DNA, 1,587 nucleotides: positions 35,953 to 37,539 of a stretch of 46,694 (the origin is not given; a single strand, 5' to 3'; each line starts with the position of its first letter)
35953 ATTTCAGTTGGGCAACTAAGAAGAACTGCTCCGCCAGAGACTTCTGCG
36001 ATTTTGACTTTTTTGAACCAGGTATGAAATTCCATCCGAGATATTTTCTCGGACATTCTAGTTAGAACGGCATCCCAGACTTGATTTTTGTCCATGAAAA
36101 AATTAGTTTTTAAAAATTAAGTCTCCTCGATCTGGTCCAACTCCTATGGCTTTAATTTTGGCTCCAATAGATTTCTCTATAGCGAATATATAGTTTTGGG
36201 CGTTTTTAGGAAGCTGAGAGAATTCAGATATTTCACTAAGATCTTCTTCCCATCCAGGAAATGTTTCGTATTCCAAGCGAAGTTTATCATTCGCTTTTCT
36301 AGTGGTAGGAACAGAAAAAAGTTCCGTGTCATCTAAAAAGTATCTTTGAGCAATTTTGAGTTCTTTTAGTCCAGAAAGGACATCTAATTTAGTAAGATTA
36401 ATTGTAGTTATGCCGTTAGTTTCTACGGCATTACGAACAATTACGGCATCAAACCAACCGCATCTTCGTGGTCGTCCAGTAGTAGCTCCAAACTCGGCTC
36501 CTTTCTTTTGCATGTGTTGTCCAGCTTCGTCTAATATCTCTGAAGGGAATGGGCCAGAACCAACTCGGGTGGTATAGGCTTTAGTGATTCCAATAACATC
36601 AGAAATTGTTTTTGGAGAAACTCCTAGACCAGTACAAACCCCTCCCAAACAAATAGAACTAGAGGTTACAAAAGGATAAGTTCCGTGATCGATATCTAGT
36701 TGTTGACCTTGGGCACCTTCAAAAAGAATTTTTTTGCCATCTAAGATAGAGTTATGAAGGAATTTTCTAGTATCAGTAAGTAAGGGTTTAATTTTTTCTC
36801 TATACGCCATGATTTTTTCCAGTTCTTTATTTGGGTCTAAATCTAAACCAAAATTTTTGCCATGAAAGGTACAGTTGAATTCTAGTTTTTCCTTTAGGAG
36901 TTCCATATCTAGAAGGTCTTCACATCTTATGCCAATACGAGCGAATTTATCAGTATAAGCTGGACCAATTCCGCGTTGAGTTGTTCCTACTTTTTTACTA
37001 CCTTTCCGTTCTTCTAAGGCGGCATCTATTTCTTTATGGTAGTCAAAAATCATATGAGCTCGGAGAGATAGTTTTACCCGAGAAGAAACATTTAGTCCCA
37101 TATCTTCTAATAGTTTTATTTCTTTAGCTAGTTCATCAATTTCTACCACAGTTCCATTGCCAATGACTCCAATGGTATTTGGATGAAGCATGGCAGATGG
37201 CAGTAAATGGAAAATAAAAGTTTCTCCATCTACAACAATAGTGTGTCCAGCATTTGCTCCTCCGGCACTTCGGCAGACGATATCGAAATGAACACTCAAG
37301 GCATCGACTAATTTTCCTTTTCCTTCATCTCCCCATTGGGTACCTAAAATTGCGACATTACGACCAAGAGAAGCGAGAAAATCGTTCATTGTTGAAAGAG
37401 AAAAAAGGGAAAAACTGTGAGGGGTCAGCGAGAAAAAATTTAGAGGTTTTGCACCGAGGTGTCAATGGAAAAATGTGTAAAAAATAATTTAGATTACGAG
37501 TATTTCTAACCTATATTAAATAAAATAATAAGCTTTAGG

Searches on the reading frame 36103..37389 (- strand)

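Call 55: search_protein_families(library=pfam, proteins=[window:36103-37389:-])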
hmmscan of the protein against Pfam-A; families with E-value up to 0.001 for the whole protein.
window:36103-37389:- (428 aa): 1 family
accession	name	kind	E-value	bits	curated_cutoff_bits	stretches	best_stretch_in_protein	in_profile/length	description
PF00709.27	Adenylsucc_synt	-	1.1e-168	561.7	27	1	13-425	1-416/416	Adenylosuccinate synthetase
